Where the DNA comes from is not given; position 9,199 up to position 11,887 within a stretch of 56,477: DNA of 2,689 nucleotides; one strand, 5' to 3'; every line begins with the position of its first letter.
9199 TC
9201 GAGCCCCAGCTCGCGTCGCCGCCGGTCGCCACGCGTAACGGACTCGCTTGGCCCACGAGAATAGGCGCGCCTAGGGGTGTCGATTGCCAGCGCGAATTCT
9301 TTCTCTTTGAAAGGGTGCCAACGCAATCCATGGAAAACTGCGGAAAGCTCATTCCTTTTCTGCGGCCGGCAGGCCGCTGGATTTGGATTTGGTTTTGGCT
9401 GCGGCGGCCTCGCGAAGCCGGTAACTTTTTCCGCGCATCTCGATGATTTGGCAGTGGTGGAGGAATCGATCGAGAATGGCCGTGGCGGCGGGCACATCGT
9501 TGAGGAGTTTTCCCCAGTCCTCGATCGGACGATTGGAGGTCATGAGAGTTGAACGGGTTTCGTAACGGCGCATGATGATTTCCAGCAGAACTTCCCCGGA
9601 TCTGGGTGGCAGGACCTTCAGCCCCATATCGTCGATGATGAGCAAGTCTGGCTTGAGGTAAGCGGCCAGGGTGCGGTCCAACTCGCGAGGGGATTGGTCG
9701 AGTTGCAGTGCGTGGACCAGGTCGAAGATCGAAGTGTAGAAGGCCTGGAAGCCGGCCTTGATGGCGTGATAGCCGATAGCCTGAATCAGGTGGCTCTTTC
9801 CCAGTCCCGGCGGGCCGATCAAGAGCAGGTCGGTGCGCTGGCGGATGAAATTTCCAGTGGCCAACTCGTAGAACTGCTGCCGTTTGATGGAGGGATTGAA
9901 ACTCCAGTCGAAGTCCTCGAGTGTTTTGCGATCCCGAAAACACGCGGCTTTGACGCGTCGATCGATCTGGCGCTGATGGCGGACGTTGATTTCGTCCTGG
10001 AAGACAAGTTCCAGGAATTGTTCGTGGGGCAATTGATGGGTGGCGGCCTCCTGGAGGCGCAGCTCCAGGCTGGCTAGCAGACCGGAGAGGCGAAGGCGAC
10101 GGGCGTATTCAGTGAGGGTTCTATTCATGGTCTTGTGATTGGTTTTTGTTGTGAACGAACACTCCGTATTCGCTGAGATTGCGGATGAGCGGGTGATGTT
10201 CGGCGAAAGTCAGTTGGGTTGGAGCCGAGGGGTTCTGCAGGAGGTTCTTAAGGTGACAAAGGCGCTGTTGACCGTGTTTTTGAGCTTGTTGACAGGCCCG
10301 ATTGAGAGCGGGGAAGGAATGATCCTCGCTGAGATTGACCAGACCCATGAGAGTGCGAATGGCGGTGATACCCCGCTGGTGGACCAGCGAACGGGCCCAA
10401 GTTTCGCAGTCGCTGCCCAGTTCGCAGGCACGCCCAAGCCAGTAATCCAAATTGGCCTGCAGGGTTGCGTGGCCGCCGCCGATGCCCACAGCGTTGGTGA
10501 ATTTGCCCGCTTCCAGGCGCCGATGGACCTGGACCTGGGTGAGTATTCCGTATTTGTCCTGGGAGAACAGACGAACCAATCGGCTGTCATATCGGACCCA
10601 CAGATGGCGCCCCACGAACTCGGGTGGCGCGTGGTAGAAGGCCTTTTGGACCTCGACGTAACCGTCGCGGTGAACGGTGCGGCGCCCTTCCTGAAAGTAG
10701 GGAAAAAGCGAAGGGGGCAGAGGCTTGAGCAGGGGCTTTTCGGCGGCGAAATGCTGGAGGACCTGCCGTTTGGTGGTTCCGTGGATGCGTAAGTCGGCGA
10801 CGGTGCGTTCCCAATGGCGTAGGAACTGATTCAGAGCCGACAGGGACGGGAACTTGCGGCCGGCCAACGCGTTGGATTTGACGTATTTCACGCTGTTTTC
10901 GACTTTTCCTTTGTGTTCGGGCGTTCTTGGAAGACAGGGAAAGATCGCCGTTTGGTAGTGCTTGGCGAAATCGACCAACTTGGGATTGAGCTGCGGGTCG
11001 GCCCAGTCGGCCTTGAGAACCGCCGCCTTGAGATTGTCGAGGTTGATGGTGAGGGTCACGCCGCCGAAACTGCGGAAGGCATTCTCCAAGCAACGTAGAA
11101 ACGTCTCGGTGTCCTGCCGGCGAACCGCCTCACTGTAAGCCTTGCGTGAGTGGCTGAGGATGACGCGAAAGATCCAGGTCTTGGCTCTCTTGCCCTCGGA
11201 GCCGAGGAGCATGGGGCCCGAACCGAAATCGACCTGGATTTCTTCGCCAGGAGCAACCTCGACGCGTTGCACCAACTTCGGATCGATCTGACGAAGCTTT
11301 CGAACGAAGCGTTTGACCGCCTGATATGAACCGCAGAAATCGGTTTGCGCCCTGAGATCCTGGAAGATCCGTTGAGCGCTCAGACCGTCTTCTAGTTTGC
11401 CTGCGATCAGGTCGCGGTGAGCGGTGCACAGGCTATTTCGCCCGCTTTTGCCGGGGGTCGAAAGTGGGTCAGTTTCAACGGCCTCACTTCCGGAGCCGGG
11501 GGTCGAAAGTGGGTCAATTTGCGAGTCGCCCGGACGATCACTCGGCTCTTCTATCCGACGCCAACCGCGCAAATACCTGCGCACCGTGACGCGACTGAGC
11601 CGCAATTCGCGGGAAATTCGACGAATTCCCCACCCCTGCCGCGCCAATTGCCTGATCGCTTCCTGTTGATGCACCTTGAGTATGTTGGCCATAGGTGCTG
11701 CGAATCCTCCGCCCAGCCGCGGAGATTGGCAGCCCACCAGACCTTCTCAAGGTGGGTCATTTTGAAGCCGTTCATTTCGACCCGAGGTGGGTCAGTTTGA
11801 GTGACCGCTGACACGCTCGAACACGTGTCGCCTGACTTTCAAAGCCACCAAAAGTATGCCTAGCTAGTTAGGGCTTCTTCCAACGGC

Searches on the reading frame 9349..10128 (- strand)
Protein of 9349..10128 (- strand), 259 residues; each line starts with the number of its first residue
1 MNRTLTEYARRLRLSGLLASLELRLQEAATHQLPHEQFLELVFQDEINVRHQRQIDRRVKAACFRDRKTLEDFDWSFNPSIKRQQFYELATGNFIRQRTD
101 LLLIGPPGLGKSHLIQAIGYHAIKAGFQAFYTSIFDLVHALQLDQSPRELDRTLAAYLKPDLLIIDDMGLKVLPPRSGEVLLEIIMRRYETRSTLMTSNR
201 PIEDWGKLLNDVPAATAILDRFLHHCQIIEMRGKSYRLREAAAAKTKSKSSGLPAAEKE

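Call 75: search_protein_families(library=pfam, proteins=[window:9349-10128:-], max_evalue=0.001)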
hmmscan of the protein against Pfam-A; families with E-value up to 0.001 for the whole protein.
window:9349-10128:- (259 aa): 4 families
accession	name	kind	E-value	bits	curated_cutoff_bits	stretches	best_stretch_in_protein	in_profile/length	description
PF01695.23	IstB_IS21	-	1.4e-69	234.7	24.1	1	8-242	2-236/238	IstB-like ATP binding protein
PF00004.35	AAA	-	3.3e-05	24.8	21.2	1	101-168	1-66/131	ATPase family associated with various cellular activities (AAA)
PF00308.24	Bac_DnaA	-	6e-05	23.7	23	1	100-189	36-127/162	Bacterial DnaA ATPAse domain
PF13191.12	AAA_16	-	0.0009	20.2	32.6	0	99-144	25-85/167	AAA ATPase domain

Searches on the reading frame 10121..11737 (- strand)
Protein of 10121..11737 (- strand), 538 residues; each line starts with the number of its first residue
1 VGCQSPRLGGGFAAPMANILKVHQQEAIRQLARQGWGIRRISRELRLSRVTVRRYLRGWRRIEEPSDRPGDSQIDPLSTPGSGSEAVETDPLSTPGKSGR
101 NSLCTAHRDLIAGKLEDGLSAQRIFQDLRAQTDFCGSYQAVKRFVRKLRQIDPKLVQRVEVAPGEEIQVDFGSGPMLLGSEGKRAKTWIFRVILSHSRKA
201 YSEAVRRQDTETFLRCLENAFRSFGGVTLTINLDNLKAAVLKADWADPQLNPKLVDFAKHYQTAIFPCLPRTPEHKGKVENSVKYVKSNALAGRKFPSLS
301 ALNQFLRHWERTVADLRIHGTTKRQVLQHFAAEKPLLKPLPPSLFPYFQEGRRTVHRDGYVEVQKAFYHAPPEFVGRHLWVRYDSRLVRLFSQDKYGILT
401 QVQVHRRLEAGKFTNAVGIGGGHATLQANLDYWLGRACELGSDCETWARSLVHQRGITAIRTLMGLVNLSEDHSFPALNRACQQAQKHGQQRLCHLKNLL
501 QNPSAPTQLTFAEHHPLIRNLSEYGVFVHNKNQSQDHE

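Call 75: search_protein_families(library=pfam, proteins=[window:10121-11737:-], max_evalue=0.001)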
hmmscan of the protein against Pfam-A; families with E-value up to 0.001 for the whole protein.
window:10121-11737:- (538 aa): 6 families
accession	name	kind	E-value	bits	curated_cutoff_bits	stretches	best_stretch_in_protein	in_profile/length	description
PF00665.32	rve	-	9.5e-11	42.3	32.6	1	162-273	3-102/102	Integrase core domain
PF22483.2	Mu-transpos_C_2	-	4.8e-10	39.5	27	1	340-408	1-64/73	Mu transposase, C-terminal domain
PF13384.12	HTH_23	-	1.6e-05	25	24.6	1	26-61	9-43/50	Homeodomain-like domain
PF13518.12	HTH_28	-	0.00043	20.7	25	0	25-61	3-38/52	Helix-turn-helix domain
PF13551.12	HTH_29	-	0.00066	20.2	28.1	0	30-60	6-37/64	Winged helix-turn helix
PF02796.21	HTH_7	-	0.00069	20.1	23.8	0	21-59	7-45/45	Helix-turn-helix domain of resolvase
